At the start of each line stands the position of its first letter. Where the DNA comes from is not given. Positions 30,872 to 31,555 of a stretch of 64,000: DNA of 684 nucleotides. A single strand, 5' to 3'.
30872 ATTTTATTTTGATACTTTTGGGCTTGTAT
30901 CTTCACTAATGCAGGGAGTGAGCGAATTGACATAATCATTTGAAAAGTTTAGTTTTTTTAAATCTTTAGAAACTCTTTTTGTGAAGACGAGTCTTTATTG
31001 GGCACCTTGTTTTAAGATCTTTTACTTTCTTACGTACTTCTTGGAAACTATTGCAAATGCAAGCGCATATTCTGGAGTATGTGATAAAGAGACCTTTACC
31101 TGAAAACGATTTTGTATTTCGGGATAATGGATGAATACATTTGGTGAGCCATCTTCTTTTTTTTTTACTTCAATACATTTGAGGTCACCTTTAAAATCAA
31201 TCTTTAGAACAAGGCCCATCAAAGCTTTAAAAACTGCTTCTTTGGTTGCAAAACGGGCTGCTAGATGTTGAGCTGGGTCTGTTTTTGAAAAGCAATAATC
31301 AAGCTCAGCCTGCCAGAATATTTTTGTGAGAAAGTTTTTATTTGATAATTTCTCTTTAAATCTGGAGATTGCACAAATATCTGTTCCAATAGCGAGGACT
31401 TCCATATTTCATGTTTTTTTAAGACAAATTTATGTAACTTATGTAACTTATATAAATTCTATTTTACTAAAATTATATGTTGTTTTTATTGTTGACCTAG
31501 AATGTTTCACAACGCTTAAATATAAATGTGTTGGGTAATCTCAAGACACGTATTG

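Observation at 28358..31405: Carrier-protein-dependent acylation module (adenylating enzyme + ACP-like + AcpS + NeuD-family acyltransferase) in an archaeal glycan island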

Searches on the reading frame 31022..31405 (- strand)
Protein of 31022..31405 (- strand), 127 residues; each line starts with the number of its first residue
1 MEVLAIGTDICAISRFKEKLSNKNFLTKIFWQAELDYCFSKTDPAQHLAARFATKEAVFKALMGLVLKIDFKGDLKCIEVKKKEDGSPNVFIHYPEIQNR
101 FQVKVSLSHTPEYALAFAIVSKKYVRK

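Call 3: search_protein_families(library=pfam, proteins=[window:31022-31405:-], max_evalue=0.01)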
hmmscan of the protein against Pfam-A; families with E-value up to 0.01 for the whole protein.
window:31022-31405:- (127 aa): 1 family
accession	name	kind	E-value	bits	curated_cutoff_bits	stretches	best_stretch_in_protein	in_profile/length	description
PF01648.25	ACPS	-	1.1e-15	58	25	1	5-118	1-111/111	4'-phosphopantetheinyl transferase superfamily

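Call 7: search_protein_families(library=ncbifam, proteins=[window:31022-31405:-], max_evalue=0.01)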
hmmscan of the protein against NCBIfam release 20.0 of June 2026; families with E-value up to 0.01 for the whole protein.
window:31022-31405:- (127 aa): 13 families
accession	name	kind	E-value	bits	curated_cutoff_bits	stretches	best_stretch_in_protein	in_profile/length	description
TIGR00556.1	pantethn_trn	domain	2.6e-19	69.6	45.35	1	4-122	3-127/128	phosphopantetheine--protein transferase domain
TIGR00516.1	acpS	equivalog_domain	7.4e-17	61.8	59.8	1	3-122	2-122/125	holo-ACP synthase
NF011250.0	PRK14656.1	equivalog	8e-17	61.5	175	1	3-121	2-124/126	holo-[acyl-carrier-protein] synthase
NF000831.0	PRK00070.3-1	equivalog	7.6e-16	58.2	124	1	1-122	1-129/130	holo-ACP synthase AcpS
NF011254.0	PRK14660.1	equivalog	1.2e-15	57.6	195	1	3-120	2-123/125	holo-[acyl-carrier-protein] synthase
NF011256.0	PRK14662.1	equivalog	4.8e-15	56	150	1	3-122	2-119/123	4'-phosphopantetheinyl transferase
NF000832.0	PRK00070.3-2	equivalog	4.8e-14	52.7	107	1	3-120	2-114/116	holo-ACP synthase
NF011253.0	PRK14659.1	equivalog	5.4e-14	52.8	156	1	3-122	2-121/123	holo-[acyl-carrier-protein] synthase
NF011257.0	PRK14663.1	equivalog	9.8e-13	48.2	186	1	5-122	2-119/123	holo-[acyl-carrier-protein] synthase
NF011251.0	PRK14657.1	equivalog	8.7e-10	38.7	165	1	4-119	3-120/123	holo-[acyl-carrier-protein] synthase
NF011255.0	PRK14661.1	equivalog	2e-06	27.8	209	1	3-122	2-109/169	holo-[acyl-carrier-protein] synthase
NF000835.0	PRK00070.4-1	equivalog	6.8e-06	26.4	128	1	3-119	2-110/115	holo-ACP synthase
NF011252.0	PRK14658.1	equivalog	8.3e-06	25.9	149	1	7-115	6-104/115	holo-ACP synthase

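Call 8: find_encoding_contigs(protein=window:31022-31405:-, flank=10000, max_places=6)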
Protein window:31022-31405:- (127 aa): 7 contigs read that carry it; 5 places shown.
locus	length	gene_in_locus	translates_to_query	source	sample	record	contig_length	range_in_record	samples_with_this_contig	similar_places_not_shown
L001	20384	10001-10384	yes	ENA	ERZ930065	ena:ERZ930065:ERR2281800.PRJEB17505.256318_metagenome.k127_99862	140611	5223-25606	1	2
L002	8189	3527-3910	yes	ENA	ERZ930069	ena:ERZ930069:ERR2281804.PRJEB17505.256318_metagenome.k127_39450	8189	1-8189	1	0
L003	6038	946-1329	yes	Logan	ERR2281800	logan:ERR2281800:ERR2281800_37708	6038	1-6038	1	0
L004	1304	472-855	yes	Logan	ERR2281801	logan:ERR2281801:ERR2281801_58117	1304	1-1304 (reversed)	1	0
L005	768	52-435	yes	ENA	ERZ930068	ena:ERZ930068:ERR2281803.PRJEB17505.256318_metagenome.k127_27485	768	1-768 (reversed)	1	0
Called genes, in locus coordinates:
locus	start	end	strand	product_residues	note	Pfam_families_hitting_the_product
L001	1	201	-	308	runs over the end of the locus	-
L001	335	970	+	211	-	PF13649:Methyltransf_25 (faint), PF13489:Methyltransf_23, PF13847:Methyltransf_31 (faint), PF08241:Methyltransf_11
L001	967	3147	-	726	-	PF01041:DegT_DnrJ_EryC1, PF01073:3Beta_HSD, PF01370:Epimerase, PF02719:Polysacc_synt_2, PF04321:RmlD_sub_bind, PF05368:NmrA (weak), PF13460:NAD_binding_10, PF16363:GDP_Man_Dehyd, +2 more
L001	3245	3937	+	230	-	PF02348:CTP_transf_3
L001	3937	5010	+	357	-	PF01636:APH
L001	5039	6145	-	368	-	-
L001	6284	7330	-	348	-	PF03102:NeuB, PF08666:SAF (weak)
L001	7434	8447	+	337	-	PF01636:APH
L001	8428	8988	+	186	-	PF13419:HAD_2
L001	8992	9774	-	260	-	PF02230:Abhydrolase_2 (faint), PF00561:Abhydrolase_1, PF12146:Hydrolase_4, PF20408:Abhydrolase_11 (faint), PF20434:BD-FAE (faint), PF12697:Abhydrolase_6 (weak), PF00326:Peptidase_S9, PF01738:DLH (faint)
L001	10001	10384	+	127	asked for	PF01648:ACPS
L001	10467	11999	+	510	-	PF00501:AMP-binding, PF13193:AMP-binding_C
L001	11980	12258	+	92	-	-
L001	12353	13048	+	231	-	PF17836:PglD_N, PF00132:Hexapep (faint)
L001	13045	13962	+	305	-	PF00535:Glycos_transf_2 (faint)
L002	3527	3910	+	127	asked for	PF01648:ACPS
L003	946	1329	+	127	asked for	PF01648:ACPS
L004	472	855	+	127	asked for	PF01648:ACPS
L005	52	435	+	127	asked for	PF01648:ACPS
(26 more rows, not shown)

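Call 14: find_homologous_proteins(query=window:31022-31405:-, max_evalue=0.001)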
Query window:31022-31405:- (127 aa): 166 proteins with E <= 0.001 among 175 candidates; the best 120 are listed.
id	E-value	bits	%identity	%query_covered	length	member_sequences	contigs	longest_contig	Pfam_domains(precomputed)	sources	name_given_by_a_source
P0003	4.4e-78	277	99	100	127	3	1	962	PF01648.26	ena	-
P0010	3.4e-25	106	52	94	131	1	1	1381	PF01648.26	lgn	-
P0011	7.6e-24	102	48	98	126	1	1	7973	PF01648.26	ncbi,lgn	-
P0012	2.0e-23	100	49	94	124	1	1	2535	PF01648.26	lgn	-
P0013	8.6e-22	95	48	94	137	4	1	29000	PF01648.26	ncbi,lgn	ncbi:MAG: holo-ACP synthase [Candidatus Micrarchaeota archaeon]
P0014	1.3e-21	95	49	94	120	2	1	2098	PF01648.26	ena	-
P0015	1.5e-21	94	45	96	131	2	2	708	PF01648.26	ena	-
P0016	3.5e-21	93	49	92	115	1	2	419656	PF01648.26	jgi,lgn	-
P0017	5.6e-21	92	50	94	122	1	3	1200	PF01648.26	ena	-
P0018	1.6e-20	91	48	96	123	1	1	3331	PF01648.26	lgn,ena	-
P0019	2.7e-20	90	46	93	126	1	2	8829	PF01648.26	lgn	-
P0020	4.3e-20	90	50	94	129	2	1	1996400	PF01648.26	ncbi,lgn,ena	-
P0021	4.7e-20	89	49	94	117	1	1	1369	PF01648.26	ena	-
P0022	5.8e-20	89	48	94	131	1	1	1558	PF01648.26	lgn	-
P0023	7.2e-20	89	49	94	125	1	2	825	PF01648.26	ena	-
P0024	1.4e-19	88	48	96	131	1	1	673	PF01648.26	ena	-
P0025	1.5e-19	88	48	93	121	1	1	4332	PF01648.26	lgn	-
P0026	1.8e-19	88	49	94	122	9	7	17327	PF01648.26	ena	-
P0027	2.2e-19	87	48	94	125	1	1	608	PF01648.26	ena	-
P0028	2.8e-19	87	48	99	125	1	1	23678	PF01648.26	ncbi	-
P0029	4.4e-19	86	48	94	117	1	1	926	PF01648.26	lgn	-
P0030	5.7e-19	86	49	91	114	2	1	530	PF01648.26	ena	-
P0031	1.3e-18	85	47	94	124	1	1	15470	PF01648.26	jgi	-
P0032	1.4e-18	85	48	93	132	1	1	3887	PF01648.26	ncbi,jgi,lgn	jgi:holo-[acyl-carrier protein] synthase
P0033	1.5e-18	85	48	94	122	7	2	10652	PF01648.26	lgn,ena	-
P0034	2.1e-18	84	44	95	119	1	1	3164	PF01648.26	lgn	-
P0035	2.1e-18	84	46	97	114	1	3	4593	PF01648.26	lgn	-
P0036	2.2e-18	84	44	97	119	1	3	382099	PF01648.26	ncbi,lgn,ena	ncbi:MAG: holo-ACP synthase [Nanoarchaeota archaeon]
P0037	3.8e-18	83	49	96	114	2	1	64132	PF01648.26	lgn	-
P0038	6.2e-18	83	48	97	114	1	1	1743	PF01648.26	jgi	-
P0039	9.3e-18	82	48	97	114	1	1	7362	PF01648.26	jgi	jgi:holo-[acyl-carrier protein] synthase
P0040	1.1e-17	82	49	97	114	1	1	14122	PF01648.26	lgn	-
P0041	1.1e-17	82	44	97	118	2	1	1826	PF01648.26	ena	-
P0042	1.2e-17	82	47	94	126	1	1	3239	PF01648.26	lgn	-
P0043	1.8e-17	81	46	96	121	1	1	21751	PF01648.26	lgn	-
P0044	1.9e-17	81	48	91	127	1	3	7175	PF01648.26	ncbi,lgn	ncbi:MAG: holo-ACP synthase [bacterium]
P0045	3.0e-17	80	46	92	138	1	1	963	PF01648.26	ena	-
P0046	3.6e-17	80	45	99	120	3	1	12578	PF01648.26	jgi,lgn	jgi:holo-[acyl-carrier protein] synthase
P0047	1.1e-16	79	44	96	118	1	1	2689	PF01648.26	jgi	jgi:holo-[acyl-carrier protein] synthase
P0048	1.3e-16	78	47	92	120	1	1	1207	PF01648.26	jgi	jgi:holo-[acyl-carrier protein] synthase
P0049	1.8e-16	78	43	99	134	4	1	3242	PF01648.26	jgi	jgi:holo-[acyl-carrier protein] synthase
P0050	2.4e-16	78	47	94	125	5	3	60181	PF01648.26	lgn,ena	-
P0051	3.4e-16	77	45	91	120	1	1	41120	PF01648.26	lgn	-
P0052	7.7e-16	76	47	94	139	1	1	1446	PF01648.26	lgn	-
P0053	7.8e-16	76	44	91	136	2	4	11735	PF01648.26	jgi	-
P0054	9.3e-16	76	46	97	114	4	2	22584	PF01648.26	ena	-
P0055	1.2e-15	75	44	94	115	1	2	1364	PF01648.26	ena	-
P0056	1.3e-15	75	45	94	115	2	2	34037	PF01648.26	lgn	-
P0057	2.4e-15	74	45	94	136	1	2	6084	PF01648.26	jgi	-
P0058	4.3e-15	73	45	97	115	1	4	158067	PF01648.26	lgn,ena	-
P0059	4.4e-15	73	46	97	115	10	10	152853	PF01648.26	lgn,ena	-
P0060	5.1e-15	73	43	96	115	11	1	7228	PF01648.26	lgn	-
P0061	5.3e-15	73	38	92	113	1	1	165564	PF01648.26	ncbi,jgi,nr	ncbi:MAG: holo-ACP synthase [Endomicrobium sp.]|jgi:holo-[acyl-carrier protein] synthase|nr:holo-ACP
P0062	7.4e-15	73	44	93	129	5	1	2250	PF01648.26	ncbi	-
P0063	8.2e-15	73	46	96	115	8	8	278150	PF01648.26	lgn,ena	-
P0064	8.2e-15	73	43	94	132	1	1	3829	PF01648.26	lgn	-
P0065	8.7e-15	72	44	94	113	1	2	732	PF01648.26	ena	-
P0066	1.2e-14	72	42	91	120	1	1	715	PF01648.26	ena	-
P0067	1.3e-14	72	41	95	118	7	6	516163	PF01648.26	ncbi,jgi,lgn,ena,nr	ncbi:MAG TPA: holo-ACP synthase [Candidatus Omnitrophota bacterium]|nr:holo-ACP synthase [Candidatus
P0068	1.4e-14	72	42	91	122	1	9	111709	PF01648.26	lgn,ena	-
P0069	1.4e-14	72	45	96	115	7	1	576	PF01648.26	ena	-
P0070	1.7e-14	72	44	97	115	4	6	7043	PF01648.26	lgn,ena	-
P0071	1.8e-14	71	41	97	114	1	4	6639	PF01648.26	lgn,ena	-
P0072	1.8e-14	71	42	94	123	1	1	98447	PF01648.26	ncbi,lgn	ncbi:MAG: holo-ACP synthase [Reichenbachiella sp.]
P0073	1.9e-14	71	47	96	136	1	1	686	PF01648.26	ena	-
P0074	1.9e-14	71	45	94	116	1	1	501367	PF01648.26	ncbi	-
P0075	2.1e-14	71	45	96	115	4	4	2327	PF01648.26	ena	-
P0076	2.7e-14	71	43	97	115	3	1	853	PF01648.26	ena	-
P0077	2.8e-14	71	44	94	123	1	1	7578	PF01648.26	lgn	-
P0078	3.4e-14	71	43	94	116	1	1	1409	PF01648.26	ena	-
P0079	3.5e-14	71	40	91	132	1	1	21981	PF01648.26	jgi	jgi:holo-[acyl-carrier protein] synthase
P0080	3.5e-14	71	43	91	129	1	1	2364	PF01648.26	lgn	-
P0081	3.6e-14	70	49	91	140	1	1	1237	PF01648.26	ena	-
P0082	3.7e-14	70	44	91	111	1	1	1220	PF01648.26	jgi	jgi:phosphopantetheine--protein transferase-like protein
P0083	3.7e-14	70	48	91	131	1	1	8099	PF01648.26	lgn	-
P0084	4.8e-14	70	47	91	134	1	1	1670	PF01648.26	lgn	-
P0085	5.0e-14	70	44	97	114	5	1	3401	PF01648.26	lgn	-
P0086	6.1e-14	70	43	94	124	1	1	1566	PF01648.26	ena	-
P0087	6.3e-14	70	41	93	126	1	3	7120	PF01648.26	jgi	jgi:holo-[acyl-carrier protein] synthase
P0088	7.7e-14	69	44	96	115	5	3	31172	PF01648.26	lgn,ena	-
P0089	7.7e-14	69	40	95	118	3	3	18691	PF01648.26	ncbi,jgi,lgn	jgi:holo-[acyl-carrier protein] synthase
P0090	1.3e-13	69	43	94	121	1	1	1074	PF01648.26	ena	-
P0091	1.3e-13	69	44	97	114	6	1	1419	PF01648.26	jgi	-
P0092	1.5e-13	69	43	92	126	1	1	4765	PF01648.26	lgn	-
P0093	1.5e-13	68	43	97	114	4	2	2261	PF01648.26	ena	-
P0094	1.7e-13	68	41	94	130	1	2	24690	PF01648.26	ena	-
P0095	1.8e-13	68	40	95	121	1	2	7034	PF01648.26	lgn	-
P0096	1.9e-13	68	45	94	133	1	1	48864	PF01648.26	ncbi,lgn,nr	ncbi:MAG: holo-ACP synthase [Candidatus Omnitrophica bacterium]|nr:holo-ACP synthase [Candidatus Omn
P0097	1.9e-13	68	41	97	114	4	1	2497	PF01648.26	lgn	-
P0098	2.0e-13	68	38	92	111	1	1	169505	PF01648.26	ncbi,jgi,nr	ncbi:MAG: holo-ACP synthase [Endomicrobium sp.]|jgi:holo-[acyl-carrier protein] synthase|nr:holo-ACP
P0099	2.3e-13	68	43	97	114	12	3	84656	PF01648.26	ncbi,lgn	-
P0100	2.8e-13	68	43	97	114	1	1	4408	PF01648.26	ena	-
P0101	3.4e-13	67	43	94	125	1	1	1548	PF01648.26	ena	-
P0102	3.6e-13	67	43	96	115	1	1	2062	PF01648.26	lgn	-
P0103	3.6e-13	67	40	94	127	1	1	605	PF01648.26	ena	-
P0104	5.4e-13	67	44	97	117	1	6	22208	PF01648.26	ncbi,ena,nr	ncbi:MAG: holo-ACP synthase [Elusimicrobiaceae bacterium]|nr:holo-ACP synthase [Elusimicrobiaceae ba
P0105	5.5e-13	67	41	91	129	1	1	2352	PF01648.26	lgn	-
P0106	5.6e-13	67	46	91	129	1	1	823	PF01648.26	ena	-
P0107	7.1e-13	66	39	95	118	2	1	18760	PF01648.26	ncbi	-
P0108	7.6e-13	66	49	91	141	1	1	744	PF01648.26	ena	-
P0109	8.1e-13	66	42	97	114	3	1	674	PF01648.26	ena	-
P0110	1.1e-12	66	36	94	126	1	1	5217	PF01648.26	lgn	-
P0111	1.2e-12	66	39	92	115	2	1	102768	PF01648.26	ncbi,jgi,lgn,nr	ncbi:MAG: holo-ACP synthase [Endomicrobium sp.]|jgi:holo-[acyl-carrier protein] synthase|nr:holo-ACP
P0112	1.2e-12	66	40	93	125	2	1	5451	PF01648.26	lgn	-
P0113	1.7e-12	65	42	96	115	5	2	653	PF01648.26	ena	-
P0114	2.0e-12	65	44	91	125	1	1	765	PF01648.26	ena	-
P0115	2.0e-12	65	42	97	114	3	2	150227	PF01648.26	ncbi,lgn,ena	-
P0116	2.0e-12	65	45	91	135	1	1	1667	PF01648.26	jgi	jgi:holo-[acyl-carrier protein] synthase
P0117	2.2e-12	65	40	94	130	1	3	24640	PF01648.26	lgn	-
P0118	2.4e-12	65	42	96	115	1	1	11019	PF01648.26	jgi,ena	-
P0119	2.6e-12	64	41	97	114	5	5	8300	PF01648.26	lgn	-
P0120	3.3e-12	64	41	96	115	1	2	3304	PF01648.26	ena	-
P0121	3.3e-12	64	41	97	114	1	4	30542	PF01648.26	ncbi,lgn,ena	-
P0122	3.7e-12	64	41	97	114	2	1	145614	PF01648.26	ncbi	-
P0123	6.2e-12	63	38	95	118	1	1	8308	PF01648.26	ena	-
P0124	8.0e-12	63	45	91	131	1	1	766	PF01648.26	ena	-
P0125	8.1e-12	63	41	95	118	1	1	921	PF01648.26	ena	-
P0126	8.9e-12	63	40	97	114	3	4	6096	PF01648.26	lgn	-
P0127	9.2e-12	63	39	95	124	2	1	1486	PF01648.26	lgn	-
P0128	9.6e-12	63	42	97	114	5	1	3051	PF01648.26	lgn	-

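Call 15: find_encoding_contigs(protein=P0013, flank=8000, max_places=2)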
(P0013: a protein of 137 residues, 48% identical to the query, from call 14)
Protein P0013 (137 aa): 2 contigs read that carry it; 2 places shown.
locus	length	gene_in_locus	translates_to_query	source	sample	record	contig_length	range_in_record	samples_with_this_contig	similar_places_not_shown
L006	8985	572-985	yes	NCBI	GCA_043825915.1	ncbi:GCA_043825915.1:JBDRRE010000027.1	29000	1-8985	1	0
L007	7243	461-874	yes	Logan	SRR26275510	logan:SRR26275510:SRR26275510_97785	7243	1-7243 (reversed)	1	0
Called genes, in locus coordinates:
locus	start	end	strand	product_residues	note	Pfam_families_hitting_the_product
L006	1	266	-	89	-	PF13580:SIS_2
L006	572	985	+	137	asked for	PF01648:ACPS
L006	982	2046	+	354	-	PF00682:HMGL-like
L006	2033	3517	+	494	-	PF00501:AMP-binding, PF13193:AMP-binding_C (faint)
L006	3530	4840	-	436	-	PF16254:DUF4910, PF09940:DUF2172, PF16221:HTH_47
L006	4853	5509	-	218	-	PF04199:Cyclase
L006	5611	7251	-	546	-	PF01943:Polysacc_synt, PF13440:Polysacc_synt_3, PF03023:MurJ, PF01554:MatE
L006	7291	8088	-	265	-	PF00977:His_biosynth, PF03060:NMO (faint), PF01180:DHO_dh (faint)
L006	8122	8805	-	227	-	PF00117:GATase, PF01174:SNO (faint)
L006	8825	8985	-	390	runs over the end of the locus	-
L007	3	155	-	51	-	?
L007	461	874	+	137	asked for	PF01648:ACPS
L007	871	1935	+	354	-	PF00682:HMGL-like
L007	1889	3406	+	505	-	PF00501:AMP-binding, PF13193:AMP-binding_C (faint)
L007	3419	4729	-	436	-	PF16254:DUF4910, PF09940:DUF2172, PF16221:HTH_47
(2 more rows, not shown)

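Call 16: find_encoding_contigs(protein=P0020, flank=8000, max_places=2)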
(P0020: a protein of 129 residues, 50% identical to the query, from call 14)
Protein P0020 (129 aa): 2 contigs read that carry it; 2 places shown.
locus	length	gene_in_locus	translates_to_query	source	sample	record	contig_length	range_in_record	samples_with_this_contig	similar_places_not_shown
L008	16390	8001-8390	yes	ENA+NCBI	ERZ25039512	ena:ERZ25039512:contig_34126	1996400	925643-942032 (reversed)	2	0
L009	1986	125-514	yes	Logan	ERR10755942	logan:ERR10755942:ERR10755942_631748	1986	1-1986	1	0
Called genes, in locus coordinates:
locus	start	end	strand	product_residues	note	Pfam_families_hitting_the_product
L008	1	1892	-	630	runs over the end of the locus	PF02730:AFOR_N, PF01314:AFOR_C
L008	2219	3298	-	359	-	PF00005:ABC_tran, PF13304:AAA_21 (weak)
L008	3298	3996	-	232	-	PF00528:BPD_transp_1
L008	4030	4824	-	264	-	PF01547:SBP_bac_1, PF13531:SBP_bac_11, PF12974:Phosphonate-bd (weak), PF13343:SBP_bac_6 (weak)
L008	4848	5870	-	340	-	PF00994:MoCF_biosynth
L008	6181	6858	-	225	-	PF04622:ERG2_Sigma1R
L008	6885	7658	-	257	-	PF00106:adh_short, PF08659:KR, PF13561:adh_short_C2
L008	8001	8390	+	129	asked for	PF01648:ACPS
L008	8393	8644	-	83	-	PF00550:PP-binding (weak)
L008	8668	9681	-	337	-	PF02504:FA_synthesis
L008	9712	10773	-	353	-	PF01869:BcrAD_BadFG, PF12837:Fer4_6 (weak)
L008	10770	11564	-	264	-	PF01869:BcrAD_BadFG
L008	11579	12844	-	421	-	PF06050:HGD-D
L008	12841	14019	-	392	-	PF06050:HGD-D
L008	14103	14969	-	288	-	PF02645:DegV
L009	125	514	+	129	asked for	PF01648:ACPS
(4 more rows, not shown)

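Call 17: find_encoding_contigs(protein=P0016, flank=8000, max_places=2)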
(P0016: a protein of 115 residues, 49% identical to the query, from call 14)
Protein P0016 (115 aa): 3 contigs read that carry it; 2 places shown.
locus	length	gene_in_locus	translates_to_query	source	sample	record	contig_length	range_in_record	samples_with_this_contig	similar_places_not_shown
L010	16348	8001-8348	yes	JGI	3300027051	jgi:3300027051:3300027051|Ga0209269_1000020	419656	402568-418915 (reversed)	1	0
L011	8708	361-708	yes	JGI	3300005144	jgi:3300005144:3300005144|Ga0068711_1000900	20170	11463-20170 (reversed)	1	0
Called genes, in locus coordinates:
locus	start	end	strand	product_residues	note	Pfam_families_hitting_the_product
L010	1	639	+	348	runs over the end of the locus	PF01370:Epimerase, PF04321:RmlD_sub_bind (weak), PF16363:GDP_Man_Dehyd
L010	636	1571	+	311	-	PF01073:3Beta_HSD, PF01370:Epimerase, PF13460:NAD_binding_10 (faint), PF16363:GDP_Man_Dehyd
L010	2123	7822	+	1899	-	PF22148:Fervidolysin_NPro-like, PF00082:Peptidase_S8, PF00112:Peptidase_C1, PF18560:Lectin_like, PF00801:PKD, PF18911:PKD_4, PF10102:DUF2341, PF00801:PKD, +2 more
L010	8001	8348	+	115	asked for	PF01648:ACPS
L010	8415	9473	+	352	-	PF00682:HMGL-like, PF07836:DmpG_comm (weak)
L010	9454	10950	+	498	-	PF00501:AMP-binding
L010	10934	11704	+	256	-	-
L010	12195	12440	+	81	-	-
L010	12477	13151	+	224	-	PF04199:Cyclase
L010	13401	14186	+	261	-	PF02522:Antibiotic_NAT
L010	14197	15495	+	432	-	PF16254:DUF4910, PF09940:DUF2172, PF16221:HTH_47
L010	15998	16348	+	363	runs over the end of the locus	PF01609:DDE_Tnp_1 (weak)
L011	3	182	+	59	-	?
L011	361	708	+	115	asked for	PF01648:ACPS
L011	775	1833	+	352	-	PF00682:HMGL-like, PF07836:DmpG_comm (weak)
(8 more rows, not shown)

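Call 33: search_solved_structures(query=window:31022-31405:-, max_evalue=0.001, show_alignments=3)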
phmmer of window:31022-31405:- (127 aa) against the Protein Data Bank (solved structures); distinct sequences matched with E-value up to 0.001: 27.
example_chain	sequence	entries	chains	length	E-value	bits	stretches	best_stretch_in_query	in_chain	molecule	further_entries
1f80_A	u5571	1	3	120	3.4e-09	39.8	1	5-121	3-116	HOLO-(ACYL CARRIER PROTEIN) SYNTHASE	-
1f7t_A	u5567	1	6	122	6.4e-09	39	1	4-121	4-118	HOLO-(ACYL CARRIER PROTEIN) SYNTHASE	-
1f7l_A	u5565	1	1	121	6.5e-09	38.9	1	4-121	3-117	HOLO-(ACYL CARRIER PROTEIN) SYNTHASE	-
2was_B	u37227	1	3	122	2.6e-07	33.7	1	6-123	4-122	3-OXOACYL-[ACYL-CARRIER-PROTEIN] SYNTHASE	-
2was_A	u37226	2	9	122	3.6e-07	33.3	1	6-123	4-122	3-OXOACYL-[ACYL-CARRIER-PROTEIN] SYNTHASE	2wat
7bc4_A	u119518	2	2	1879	5.3e-07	32.8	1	6-119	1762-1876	Fatty acid synthase subunit alpha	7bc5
7q5s_A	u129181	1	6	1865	6.4e-07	32.5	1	6-118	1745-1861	3-oxoacyl-[acyl-carrier-protein] reductase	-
3qmn_A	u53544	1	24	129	1.1e-06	31.7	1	3-120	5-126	Holo-[acyl-carrier-protein] synthase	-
4v58_A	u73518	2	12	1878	1.2e-05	28.4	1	6-119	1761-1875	FATTY ACID SYNTHASE ALPHA SUBUNITS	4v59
7w58_A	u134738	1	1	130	2.2e-05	27.5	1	1-121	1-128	4'-phosphopantetheinyl transferase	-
6u5w_A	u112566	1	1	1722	3.4e-05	26.9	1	6-115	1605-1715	Fatty acid synthase subunit alpha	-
3ne1_A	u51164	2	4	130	3.6e-05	26.9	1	2-120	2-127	Holo-[acyl-carrier-protein] synthase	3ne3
3h7q_A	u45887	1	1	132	3.7e-05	26.8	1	2-120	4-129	Holo-[acyl-carrier-protein] synthase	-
6u5v_A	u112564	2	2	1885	3.9e-05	26.7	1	6-115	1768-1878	Fatty acid synthase subunit alpha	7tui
9d47_C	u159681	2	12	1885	3.9e-05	26.7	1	6-115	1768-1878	Fatty acid synthase subunit alpha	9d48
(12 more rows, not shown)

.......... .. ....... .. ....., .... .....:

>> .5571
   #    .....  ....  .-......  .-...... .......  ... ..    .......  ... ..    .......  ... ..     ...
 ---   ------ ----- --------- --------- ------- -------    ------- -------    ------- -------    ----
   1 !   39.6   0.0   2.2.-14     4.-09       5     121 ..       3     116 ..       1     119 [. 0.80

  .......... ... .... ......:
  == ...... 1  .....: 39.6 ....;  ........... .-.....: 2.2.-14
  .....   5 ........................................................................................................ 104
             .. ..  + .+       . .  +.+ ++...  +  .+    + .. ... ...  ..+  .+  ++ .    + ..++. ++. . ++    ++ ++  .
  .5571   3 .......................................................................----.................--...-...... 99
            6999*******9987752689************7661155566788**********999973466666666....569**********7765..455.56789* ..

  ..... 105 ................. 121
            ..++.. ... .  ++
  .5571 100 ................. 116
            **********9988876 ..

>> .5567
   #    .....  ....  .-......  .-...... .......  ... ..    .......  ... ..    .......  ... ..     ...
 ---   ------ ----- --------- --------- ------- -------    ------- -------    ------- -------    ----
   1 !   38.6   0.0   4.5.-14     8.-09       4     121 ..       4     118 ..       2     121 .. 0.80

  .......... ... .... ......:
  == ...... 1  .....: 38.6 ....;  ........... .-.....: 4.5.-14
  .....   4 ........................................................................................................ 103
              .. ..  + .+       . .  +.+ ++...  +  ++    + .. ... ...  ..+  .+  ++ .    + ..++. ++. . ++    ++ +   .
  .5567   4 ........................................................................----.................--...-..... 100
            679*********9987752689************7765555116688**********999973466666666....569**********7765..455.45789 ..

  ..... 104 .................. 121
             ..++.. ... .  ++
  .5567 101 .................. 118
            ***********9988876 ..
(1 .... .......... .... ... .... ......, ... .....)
